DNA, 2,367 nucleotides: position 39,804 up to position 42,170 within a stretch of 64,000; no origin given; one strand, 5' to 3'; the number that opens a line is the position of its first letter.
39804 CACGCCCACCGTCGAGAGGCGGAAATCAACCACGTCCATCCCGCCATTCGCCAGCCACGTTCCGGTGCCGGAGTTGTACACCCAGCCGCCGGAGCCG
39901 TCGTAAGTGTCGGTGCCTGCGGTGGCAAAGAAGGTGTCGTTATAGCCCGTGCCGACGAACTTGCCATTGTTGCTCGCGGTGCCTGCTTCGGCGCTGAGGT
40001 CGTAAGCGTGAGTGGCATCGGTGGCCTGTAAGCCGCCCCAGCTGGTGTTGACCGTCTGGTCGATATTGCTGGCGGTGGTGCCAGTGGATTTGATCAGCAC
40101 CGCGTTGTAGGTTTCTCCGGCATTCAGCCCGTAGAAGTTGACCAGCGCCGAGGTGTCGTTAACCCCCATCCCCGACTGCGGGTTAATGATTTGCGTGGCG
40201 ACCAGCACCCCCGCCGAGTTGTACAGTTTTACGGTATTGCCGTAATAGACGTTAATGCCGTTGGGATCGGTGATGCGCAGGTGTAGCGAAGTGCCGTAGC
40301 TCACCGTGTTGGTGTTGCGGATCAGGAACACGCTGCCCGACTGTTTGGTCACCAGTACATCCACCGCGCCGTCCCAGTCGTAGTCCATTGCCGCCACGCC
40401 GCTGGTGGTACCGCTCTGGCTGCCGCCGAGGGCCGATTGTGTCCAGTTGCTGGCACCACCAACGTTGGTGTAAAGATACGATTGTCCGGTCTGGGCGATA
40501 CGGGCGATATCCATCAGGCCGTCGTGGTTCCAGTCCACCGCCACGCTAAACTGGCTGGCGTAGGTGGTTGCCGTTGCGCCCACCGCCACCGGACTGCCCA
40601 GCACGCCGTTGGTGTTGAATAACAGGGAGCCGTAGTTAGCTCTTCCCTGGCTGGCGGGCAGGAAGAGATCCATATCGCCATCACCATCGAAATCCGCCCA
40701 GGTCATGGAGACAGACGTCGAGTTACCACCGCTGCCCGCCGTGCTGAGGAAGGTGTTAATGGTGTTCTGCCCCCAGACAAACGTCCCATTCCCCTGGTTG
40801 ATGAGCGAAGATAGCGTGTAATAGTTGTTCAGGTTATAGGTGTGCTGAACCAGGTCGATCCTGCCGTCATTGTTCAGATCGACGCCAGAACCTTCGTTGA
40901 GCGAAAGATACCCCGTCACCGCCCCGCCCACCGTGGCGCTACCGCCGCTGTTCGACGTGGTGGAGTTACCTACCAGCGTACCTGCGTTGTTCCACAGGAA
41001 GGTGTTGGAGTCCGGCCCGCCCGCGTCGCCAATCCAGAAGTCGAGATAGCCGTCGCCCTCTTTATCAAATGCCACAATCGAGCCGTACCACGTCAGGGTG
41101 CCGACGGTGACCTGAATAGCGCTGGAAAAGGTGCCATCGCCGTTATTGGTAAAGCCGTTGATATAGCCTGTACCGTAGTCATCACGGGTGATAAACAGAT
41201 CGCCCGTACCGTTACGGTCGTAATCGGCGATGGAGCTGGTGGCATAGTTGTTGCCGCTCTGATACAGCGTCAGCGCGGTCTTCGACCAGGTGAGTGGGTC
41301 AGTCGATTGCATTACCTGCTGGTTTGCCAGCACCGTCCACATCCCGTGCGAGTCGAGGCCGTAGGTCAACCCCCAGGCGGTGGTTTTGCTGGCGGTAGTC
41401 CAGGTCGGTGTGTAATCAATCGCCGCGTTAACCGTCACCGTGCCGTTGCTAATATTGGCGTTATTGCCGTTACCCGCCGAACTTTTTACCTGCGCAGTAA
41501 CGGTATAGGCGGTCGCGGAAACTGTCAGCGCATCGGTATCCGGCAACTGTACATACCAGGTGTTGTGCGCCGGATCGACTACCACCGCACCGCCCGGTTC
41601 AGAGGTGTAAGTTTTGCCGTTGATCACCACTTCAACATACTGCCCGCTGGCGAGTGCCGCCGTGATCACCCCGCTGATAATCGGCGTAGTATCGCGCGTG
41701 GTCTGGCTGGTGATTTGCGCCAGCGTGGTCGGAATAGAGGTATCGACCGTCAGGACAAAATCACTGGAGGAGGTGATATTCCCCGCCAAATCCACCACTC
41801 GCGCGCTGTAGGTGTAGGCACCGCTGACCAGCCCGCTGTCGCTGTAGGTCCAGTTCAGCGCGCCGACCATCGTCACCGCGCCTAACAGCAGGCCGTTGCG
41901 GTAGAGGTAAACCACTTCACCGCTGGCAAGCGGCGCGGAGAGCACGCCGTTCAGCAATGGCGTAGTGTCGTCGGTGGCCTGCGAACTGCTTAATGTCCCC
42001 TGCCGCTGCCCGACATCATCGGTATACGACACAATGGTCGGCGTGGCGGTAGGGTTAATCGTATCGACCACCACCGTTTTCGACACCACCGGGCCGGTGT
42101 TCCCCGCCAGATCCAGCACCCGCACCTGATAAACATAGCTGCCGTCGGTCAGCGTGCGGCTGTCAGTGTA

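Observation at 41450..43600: Second distinct ~100-aa repeat class near the adhesin C-terminus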

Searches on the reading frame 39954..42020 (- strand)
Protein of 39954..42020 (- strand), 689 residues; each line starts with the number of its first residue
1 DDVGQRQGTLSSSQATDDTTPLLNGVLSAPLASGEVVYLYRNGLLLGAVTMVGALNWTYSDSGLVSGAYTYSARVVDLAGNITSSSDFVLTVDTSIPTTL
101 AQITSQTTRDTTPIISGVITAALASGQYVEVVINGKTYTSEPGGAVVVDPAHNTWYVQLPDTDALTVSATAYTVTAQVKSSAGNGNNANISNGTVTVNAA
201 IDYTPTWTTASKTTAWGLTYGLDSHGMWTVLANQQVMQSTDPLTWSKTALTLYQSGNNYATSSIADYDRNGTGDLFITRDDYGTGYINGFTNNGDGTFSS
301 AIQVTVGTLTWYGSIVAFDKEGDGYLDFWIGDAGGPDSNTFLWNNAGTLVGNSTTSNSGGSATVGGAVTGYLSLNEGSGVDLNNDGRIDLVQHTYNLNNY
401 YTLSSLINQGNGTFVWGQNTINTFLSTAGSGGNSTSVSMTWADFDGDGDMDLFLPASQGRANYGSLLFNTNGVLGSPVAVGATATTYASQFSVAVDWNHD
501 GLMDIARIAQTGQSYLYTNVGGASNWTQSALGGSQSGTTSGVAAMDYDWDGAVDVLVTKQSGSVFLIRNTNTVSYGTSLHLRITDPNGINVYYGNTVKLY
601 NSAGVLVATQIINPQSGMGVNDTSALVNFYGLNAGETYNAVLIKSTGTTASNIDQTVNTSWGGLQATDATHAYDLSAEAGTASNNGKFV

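Call 62: predict_structure(alignment_id=A4)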
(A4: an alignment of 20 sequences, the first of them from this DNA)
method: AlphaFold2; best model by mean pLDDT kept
length: 689 residues; sequences in the alignment: 20
mean_pLDDT: 85.6   pTM: 0.74
mean pLDDT of the five models: 85.6, 84.8, 84.2, 82.2, 81.2
residues with pLDDT >= 90: 310; 70-90: 313; 50-70: 45; < 50: 21
segments of 3 or more residues with pLDDT < 50: 429-431, 652-657, 679-689
pLDDT, mean of each block of 10 residues (from residue 1): 60 78 89 92 94 91 89 91 89 88 88 91 90 93 88 88 86 93 84 88 78 87 88 91 87 75 90 87 81 88 84 87 89 73 91 72 83 88 91 86 90 88 72 76 93 91 91 90 80 95 94 94 85 92 91 94 93 91 88 93 93 80 94 90 75 53 85 74 33
secondary structure, 60 per line:
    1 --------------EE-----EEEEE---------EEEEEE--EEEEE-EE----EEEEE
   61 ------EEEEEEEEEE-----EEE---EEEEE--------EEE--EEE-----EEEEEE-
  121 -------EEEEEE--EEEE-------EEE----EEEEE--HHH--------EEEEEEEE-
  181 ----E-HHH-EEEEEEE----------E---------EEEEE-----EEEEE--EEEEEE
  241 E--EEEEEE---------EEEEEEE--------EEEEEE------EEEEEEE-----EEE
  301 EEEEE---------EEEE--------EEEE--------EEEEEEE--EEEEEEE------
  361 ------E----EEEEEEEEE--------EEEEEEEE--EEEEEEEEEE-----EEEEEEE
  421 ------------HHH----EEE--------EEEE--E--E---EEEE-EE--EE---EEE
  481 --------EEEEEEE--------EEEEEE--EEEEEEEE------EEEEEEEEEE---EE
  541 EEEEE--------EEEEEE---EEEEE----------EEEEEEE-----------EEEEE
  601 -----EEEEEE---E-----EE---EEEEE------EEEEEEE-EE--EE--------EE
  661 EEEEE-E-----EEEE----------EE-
elements in order (helices of 4 or more, strands of 3 or more residues): E22-26 E36-41 E44-48 E56-60 E67-76 E82-84 E88-92 E101-103 E106-108 E114-119 E128-133 E136-139 E147-149 E154-158 E172-179 E191-197 E218-222 E228-232 E235-241 E244-249 E259-265 E274-279 E286-292 E298-305 E315-318 E327-330 E339-345 E348-354 E372-380 E389-396 E399-408 E414-420 E440-442 E451-454 E464-467 E478-480 E489-495 E504-509 E512-519 E526-535 E539-545 E554-559 E563-567 E578-584 E596-600 E606-611 E626-630 E637-643 E659-665 E673-676

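Call 64: fold_search(model_id=the predicted structure, library=pdb)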
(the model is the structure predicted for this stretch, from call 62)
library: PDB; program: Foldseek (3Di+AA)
matches with E <= 10: 1927; with E <= 0.001: 214
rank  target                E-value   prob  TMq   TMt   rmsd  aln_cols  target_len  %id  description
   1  9etn_A                8.0e-14  1.00  0.50  0.61   6.4       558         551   14  Crystal structure of murine CRTAC1 (released 2024-07-31)
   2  9flp_A                1.3e-09  1.00  0.16  0.12  87.3       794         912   12  CryoEM structure of the neck (1403-2314) in the grappling hook protein A (GhpA) in the bacterium Aureispira sp. CCB-QB (released 2024-10-16)
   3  1e07                  2.2e-08  1.00  0.15  0.16  67.4       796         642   10  Model of human carcinoembryonic antigen by homology modelling and curve-fitting to experimental solution scattering data (released 2000-07-04)
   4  8v2b_B                2.9e-08  1.00  0.18  0.20  33.0       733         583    8  Cryo-EM structure of mouse type II OSM receptor complex: model for full extracellular assembly (released 2024-11-20)
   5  4pbx                  1.1e-07  0.99  0.11  0.13  47.2       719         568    9  Crystal structure of the six N-terminal domains of human receptor protein tyrosine phosphatase sigma (released 2014-11-12)
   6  2yn5_B                1.5e-07  1.00  0.19  0.37   6.5       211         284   22  Structural insight into the giant calcium-binding adhesin SiiE: implications for the adhesion of Salmonella enterica t (released 2013-04-03)
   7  2yn3_C                1.8e-07  1.00  0.19  0.40   6.2       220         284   23  Structural insight into the giant calcium-binding adhesin SiiE: implications for the adhesion of Salmonella enterica t (released 2013-04-03)
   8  4tz4_A                2.0e-07  1.00  0.16  0.11  38.6       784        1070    8  Crystal Structure of Human Cereblon in Complex with DDB1 and Lenalidomide (released 2014-08-06)
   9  5irb_B                2.4e-07  1.00  0.13  0.24  15.6       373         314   17  Structural insight into host cell surface retention of a 1.5-MDa bacterial ice-binding adhesin (released 2017-07-19)
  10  8qy6_A                2.6e-07  1.00  0.15  0.17  32.5       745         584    8  Structure of interleukin 6 (gp130 P496L mutant). (released 2024-02-21)
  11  2yn3_A                2.9e-07  1.00  0.19  0.41   5.8       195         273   23  Structural insight into the giant calcium-binding adhesin SiiE: implications for the adhesion of Salmonella enterica t (released 2013-04-03)
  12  9flw_A                4.2e-07  0.99  0.12  0.15  55.3       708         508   11  CryoEM structure of the fragment-6 (3571-4078) in the grappling hook protein A (GhpA) in the bacterium Aureispira sp.  (released 2024-10-16)
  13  5irb_A                5.1e-07  1.00  0.13  0.23  16.4       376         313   16  Structural insight into host cell surface retention of a 1.5-MDa bacterial ice-binding adhesin (released 2017-07-19)
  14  2yn5_A                5.8e-07  1.00  0.19  0.39   6.1       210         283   22  Structural insight into the giant calcium-binding adhesin SiiE: implications for the adhesion of Salmonella enterica t (released 2013-04-03)
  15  6voa_B                6.7e-07  1.00  0.34  0.38  21.7       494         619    8  Cryo-EM structure of the BBSome-ARL6 complex (released 2020-06-24)
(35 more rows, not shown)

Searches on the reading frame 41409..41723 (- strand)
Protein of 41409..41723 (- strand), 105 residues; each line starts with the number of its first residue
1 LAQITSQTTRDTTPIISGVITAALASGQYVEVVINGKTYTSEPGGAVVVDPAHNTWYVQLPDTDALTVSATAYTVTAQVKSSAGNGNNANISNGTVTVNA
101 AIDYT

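Call 13: search_protein_families(library=pfam, proteins=[window:41409-41723:-], max_evalue=0.01)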
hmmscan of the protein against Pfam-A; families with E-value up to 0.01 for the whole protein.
seq(105 aa): 0 families

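Call 67: search_protein_families(library=ncbifam, proteins=[window:41409-41723:-], max_evalue=0.01)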
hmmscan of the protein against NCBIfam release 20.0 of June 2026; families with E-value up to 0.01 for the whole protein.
seq(105 aa): 3 families
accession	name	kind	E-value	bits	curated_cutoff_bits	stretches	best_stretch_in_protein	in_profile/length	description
NF033510.3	Ca_tandemer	repeat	1.5e-06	28.4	50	1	4-85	23-94/96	Ca2+-stabilized repeat-containing adhesin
NF012196.1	Ig_like_ice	domain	0.0078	16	50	0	5-61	41-94/108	Ig-like domain-containing protein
NF006521.0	PRK08965.1-5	equivalog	0.0081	15.7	141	0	3-76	85-159/180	Na+/H+ antiporter subunit E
